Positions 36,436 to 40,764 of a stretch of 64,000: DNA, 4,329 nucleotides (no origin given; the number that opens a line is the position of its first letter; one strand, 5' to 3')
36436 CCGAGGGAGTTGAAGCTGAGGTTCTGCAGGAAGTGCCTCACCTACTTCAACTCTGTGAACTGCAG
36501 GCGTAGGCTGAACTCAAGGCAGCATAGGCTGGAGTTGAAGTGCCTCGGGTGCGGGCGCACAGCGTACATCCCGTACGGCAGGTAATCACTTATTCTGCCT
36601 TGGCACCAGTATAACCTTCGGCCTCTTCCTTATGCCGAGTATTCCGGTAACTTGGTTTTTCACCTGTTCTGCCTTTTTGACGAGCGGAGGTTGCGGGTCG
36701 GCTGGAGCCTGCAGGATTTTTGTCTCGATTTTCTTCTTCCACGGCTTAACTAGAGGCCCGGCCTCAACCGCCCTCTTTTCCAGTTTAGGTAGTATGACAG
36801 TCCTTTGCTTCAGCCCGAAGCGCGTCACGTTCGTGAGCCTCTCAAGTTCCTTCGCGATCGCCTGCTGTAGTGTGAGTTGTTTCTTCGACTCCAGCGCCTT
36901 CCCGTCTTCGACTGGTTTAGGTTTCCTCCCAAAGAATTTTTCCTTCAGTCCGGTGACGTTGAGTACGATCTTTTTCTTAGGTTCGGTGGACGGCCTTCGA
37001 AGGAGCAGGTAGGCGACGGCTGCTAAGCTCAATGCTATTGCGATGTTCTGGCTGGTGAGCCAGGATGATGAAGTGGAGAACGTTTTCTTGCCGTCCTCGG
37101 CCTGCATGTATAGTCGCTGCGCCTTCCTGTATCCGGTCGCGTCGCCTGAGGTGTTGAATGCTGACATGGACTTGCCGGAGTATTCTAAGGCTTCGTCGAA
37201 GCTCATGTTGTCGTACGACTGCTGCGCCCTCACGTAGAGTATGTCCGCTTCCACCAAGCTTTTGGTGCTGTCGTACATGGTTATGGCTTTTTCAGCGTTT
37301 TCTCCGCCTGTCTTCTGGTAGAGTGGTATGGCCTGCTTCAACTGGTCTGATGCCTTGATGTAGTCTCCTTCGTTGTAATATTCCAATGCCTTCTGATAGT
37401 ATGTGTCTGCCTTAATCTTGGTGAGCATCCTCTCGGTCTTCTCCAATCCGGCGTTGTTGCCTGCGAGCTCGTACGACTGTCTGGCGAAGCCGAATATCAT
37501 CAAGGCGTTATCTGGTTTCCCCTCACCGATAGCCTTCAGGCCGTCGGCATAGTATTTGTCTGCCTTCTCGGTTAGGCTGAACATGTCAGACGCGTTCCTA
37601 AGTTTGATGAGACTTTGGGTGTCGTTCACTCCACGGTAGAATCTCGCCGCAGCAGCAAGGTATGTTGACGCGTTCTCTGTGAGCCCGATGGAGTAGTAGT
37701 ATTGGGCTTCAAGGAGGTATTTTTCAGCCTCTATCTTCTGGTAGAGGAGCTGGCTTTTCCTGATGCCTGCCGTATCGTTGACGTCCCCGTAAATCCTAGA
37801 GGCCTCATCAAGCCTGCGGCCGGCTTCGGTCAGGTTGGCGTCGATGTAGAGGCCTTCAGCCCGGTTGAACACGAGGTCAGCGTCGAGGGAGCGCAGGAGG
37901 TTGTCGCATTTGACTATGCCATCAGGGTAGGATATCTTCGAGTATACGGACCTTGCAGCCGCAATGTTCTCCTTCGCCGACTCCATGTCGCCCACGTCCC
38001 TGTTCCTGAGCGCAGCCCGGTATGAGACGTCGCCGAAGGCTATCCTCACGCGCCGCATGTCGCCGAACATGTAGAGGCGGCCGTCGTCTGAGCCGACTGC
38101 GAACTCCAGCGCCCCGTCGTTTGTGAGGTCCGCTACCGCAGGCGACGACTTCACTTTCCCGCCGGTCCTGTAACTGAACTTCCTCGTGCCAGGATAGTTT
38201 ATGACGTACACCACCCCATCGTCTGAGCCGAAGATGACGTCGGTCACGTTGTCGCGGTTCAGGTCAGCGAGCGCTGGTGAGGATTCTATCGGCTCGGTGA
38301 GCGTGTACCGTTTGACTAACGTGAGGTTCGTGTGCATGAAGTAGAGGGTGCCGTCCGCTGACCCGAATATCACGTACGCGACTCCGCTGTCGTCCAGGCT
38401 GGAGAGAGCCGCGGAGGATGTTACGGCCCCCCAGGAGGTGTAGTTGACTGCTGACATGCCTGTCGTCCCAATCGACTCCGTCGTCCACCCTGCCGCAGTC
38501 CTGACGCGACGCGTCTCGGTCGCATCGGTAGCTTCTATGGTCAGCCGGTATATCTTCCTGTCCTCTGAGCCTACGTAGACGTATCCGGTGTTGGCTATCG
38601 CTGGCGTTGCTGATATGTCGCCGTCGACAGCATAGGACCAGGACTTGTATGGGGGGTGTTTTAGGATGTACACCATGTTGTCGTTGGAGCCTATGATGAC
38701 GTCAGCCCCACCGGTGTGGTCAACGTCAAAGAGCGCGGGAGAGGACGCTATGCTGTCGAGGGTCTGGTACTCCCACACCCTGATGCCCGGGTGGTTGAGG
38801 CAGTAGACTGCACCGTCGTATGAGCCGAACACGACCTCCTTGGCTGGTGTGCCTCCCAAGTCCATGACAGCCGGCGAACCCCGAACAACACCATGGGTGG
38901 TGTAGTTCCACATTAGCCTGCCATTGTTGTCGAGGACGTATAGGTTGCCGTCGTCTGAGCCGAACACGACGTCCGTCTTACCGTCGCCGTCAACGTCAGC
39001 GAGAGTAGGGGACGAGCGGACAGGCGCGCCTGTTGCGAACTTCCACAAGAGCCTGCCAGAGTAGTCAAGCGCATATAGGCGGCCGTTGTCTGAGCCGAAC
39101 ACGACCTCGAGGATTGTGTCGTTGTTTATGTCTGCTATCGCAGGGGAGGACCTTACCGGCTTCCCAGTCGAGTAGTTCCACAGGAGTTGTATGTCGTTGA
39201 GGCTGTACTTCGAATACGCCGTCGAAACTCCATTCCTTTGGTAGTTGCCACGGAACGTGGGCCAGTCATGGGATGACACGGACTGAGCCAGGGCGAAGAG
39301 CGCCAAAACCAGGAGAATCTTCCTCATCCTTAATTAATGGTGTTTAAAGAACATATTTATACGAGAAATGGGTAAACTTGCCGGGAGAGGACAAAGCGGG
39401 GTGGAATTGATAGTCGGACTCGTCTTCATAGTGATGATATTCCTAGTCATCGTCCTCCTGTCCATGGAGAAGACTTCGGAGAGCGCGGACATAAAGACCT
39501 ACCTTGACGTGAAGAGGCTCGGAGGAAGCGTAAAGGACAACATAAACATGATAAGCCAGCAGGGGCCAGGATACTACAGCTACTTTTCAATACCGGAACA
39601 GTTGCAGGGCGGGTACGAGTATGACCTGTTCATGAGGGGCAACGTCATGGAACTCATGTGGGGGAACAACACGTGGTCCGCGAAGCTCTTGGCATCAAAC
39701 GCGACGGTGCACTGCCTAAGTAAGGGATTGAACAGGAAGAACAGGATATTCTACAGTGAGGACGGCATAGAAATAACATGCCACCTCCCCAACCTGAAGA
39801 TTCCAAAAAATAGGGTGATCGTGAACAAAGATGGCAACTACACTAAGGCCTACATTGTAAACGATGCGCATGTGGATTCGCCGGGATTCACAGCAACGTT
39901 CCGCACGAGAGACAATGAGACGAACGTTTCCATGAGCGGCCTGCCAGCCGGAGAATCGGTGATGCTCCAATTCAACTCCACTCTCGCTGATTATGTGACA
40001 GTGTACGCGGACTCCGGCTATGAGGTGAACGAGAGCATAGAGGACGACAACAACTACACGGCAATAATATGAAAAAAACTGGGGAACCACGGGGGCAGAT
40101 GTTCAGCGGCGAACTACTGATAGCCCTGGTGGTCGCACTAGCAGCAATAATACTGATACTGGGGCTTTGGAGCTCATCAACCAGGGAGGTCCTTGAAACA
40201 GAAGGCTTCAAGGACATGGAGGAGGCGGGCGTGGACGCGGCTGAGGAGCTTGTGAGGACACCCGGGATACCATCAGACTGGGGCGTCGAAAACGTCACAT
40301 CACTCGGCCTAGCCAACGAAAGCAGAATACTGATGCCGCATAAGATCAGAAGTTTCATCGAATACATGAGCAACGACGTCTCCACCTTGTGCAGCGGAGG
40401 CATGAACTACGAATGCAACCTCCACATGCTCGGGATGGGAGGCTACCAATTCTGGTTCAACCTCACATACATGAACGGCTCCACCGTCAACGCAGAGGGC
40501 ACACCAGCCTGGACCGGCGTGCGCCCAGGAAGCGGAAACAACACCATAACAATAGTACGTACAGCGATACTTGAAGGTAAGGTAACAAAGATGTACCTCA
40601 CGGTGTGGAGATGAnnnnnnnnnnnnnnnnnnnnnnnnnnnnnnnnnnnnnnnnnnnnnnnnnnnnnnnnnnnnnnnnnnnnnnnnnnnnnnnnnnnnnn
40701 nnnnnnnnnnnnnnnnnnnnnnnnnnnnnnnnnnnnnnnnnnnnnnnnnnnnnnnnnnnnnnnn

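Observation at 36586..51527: Roughly 15-kb type IV pilus-like locus combining giant prepilin-like proteins, a FlaI/TadA ATPase, a FlaH-like KaiC ATPase and a split FlaJ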

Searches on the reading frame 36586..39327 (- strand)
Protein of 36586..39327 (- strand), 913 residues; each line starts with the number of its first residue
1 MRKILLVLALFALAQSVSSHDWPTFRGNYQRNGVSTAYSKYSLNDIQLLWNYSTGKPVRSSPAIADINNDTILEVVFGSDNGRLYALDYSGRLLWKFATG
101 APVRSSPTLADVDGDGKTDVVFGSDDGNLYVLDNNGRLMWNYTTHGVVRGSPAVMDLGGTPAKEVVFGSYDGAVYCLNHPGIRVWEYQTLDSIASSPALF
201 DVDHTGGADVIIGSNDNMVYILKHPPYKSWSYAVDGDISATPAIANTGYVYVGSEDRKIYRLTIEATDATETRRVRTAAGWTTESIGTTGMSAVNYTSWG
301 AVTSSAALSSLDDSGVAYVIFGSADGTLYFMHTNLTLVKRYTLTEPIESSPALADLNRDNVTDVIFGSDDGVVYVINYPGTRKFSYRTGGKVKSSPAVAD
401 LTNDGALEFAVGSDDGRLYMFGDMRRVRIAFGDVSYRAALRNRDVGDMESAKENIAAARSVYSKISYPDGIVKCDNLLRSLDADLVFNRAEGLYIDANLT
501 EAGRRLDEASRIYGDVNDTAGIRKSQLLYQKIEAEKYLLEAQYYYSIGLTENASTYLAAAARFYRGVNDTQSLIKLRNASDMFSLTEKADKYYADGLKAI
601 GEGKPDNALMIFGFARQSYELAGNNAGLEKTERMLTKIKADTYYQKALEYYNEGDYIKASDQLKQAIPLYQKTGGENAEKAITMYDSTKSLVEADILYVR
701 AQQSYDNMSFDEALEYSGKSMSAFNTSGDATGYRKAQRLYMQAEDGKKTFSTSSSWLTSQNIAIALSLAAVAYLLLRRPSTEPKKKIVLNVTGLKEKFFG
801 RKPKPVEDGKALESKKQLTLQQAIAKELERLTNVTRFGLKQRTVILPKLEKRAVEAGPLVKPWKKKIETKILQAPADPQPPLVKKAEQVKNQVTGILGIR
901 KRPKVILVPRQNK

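Call 3: search_protein_families(library=pfam, proteins=[window:36586-39327:-], max_evalue=0.01)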
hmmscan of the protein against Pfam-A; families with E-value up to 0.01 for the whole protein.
window:36586-39327:- (913 aa): 9 families
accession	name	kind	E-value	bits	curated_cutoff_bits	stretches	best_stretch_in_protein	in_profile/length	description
PF13570.13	Beta-prop_ACSF4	-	4.7e-45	154.9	133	2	42-223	77-242/329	Beta-alanine-activating enzyme, beta-propeller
PF25292.1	Beta-prop_CGLA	-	2.9e-24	86.5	26.8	3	155-223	37-103/316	Lambda-carrageenase beta-propeller domain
PF13360.13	PQQ_2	-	1.4e-15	58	27.6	2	68-188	32-145/233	Outer membrane protein assembly factor BamB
PF13517.12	FG-GAP_3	-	4.3e-12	46.9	26.9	3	66-121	1-60/61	FG-GAP-like repeat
PF14783.12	BBS2_Mid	-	2.8e-10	40.7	27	0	108-144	3-38/108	Ciliary BBSome complex subunit 2, middle region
PF23743.1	Beta-prop_BBS7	-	9.3e-10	38.7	27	0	71-177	183-297/299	BBS7 beta-propeller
PF01839.29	FG-GAP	-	9.5e-08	32.2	22.1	1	105-132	3-37/37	FG-GAP repeat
PF00404.24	Dockerin_1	-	1.3e-05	25.8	22.9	0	335-363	15-45/57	Dockerin type I domain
PF15907.11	Itfg2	-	0.0036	17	27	0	91-136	239-283/330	Integrin-alpha FG-GAP repeat-containing protein 2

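Call 4: search_protein_families(library=ncbifam, proteins=[window:36586-39327:-], max_evalue=0.01)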
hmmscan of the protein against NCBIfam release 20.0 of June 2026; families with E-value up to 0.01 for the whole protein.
window:36586-39327:- (913 aa): 2 families
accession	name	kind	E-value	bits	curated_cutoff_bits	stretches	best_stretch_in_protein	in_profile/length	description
NF052506.1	PA5033_fam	subfamily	3.2e-06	26.2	100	1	109-389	33-246/284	PA5033 family protein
TIGR02521.1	type_IV_pilW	equivalog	0.00031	20.4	154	1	639-706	30-96/234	type IV pilus biogenesis/stability protein PilW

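Call 68: search_solved_structures(query=window:36586-39327:-, max_evalue=0.001)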
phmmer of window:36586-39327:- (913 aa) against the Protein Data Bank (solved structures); distinct sequences matched with E-value up to 0.001: 22.
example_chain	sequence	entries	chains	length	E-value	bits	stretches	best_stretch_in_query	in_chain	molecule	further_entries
8prj_A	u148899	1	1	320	7.4e-60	206.4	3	76-261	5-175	v31Bagel8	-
6tjg_A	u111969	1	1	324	8.5e-52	179.7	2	49-267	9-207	Cake8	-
6tjh_A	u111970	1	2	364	1.9e-51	178.5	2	49-267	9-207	Cake9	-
6tjf_A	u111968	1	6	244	9.4e-51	176.2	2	49-262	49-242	Cake6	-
6tji_A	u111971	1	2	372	6.7e-49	170.1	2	49-262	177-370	Cake10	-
7awy_A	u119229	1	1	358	8.2e-31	110.3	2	49-267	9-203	Scone-R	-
7awz_A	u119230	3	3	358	9.9e-30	106.7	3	50-198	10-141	Scone-E | SconeE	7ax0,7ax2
3hxj_A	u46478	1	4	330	5.7e-28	100.9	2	42-267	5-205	Pyrrolo-quinoline quinone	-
6tje_A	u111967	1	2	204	3.5e-27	98.3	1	49-262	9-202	Cake5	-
8pra_A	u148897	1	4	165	5.7e-24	87.6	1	90-262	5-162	Cell surface protein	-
8prs_A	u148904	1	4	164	1.6e-23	86.2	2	52-156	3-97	nvBagel4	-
6tjd_A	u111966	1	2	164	1.3e-20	76.5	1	49-221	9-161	Cake4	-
7evf_AA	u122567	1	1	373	4.1e-16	61.6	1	74-158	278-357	PQQ_3 domain-containing protein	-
7eq5_A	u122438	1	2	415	6.4e-16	61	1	74-158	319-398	Membrane associated protein kinase with beta-propeller domain, pyrrolo-quinoline quinone b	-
7dxn_A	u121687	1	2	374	1.6e-15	59.7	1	74-158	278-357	Membrane associated protein kinase with beta-propeller domain, pyrrolo-quinoline quinone b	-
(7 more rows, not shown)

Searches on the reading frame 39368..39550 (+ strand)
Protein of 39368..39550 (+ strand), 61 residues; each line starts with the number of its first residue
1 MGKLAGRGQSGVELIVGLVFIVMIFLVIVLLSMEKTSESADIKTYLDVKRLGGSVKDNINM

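Call 29: search_protein_families(library=pfam, proteins=[window:39368-39550:+], max_evalue=1)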
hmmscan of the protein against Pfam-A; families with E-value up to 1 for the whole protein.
window:39368-39550:+ (61 aa): 2 families
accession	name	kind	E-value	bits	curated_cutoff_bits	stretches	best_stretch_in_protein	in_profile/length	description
PF15179.11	Myc_target_1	-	0.095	13.1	31.1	1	13-43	28-56/193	Myc target protein 1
PF15183.11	MRAP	-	0.2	12.1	27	1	15-38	43-67/89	Melanocortin-2 receptor accessory protein family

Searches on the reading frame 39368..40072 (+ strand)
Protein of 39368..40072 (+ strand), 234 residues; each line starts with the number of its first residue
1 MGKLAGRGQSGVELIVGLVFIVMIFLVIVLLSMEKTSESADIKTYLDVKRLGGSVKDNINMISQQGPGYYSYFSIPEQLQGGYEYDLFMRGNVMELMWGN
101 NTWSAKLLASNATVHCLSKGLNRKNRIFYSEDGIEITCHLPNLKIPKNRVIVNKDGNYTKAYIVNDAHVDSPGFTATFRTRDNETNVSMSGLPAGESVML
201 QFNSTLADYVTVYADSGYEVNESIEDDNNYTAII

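Call 3: search_protein_families(library=pfam, proteins=[window:39368-40072:+], max_evalue=0.01)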
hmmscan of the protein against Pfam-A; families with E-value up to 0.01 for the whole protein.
window:39368-40072:+ (234 aa): 1 family
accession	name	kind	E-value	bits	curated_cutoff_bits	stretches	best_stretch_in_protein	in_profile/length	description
PF07705.17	CARDB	-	1.9e-05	25.2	22.7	1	152-231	16-100/101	CARDB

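Call 4: search_protein_families(library=ncbifam, proteins=[window:39368-40072:+], max_evalue=0.01)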
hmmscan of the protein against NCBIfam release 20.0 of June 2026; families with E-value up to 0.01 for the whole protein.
window:39368-40072:+ (234 aa): 0 families

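Call 80: search_protein_families(library=pfam, alignment_id=A5, max_evalue=0.01)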
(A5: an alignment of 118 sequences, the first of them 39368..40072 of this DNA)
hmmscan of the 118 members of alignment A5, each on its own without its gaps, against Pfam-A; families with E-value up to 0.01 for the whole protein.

A. member 1, window:39368-40072:+ (234 aa): 1 family
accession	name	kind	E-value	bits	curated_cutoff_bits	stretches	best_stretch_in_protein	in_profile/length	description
PF07705.17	CARDB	-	1.9e-05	25.2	22.7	1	152-231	16-100/101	CARDB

B. families by the number of members that match (of 118 scanned): 21 families
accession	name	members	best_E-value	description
PF04021.17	Class_IIIsignal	12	4.6e-07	Class III signal peptide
PF23928.1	DUF7266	7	2.4e-05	Family of unknown function (DUF7266)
PF07705.17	CARDB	6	1.3e-10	CARDB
PF23958.1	DUF7287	3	2.6e-07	Family of unknown function (DUF7287)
PF02210.31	Laminin_G_2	1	4.6e-05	Laminin G domain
PF01665.21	Rota_NSP3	1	0.0013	Rotavirus non-structural protein NSP3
PF24507.1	Ig_CFAP65_4th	1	0.0014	CFAP65, fourth Ig-like domain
PF04415.17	DUF515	1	0.0022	Protein of unknown function (DUF515)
PF07074.17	TRAP-gamma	1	0.0024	Translocon-associated protein, gamma subunit (TRAP-gamma)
PF15957.10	Comm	1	0.0025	Commissureless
PF01917.21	Arch_flagellin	1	0.0026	Archaebacterial flagellin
PF23960.2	DUF7289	1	0.0028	Family of unknown function (DUF7289)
PF05239.21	PRC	1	0.0037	PRC-barrel domain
PF11477.14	PM0188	1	0.0046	Sialyltransferase PMO188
PF00054.30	Laminin_G_1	1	0.0048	Laminin G domain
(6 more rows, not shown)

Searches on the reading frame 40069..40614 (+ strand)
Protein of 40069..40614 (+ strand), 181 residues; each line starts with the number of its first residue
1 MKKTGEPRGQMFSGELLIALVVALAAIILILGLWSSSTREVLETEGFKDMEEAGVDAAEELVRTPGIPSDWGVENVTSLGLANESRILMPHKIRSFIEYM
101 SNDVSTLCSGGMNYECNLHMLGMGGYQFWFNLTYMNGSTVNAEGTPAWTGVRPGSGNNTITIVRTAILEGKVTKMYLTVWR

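Call 3: search_protein_families(library=pfam, proteins=[window:40069-40614:+], max_evalue=0.01)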
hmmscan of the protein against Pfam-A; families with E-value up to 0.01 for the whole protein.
window:40069-40614:+ (181 aa): 0 families

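Call 4: search_protein_families(library=ncbifam, proteins=[window:40069-40614:+], max_evalue=0.01)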
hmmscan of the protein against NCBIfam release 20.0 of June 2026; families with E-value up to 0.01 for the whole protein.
window:40069-40614:+ (181 aa): 0 families
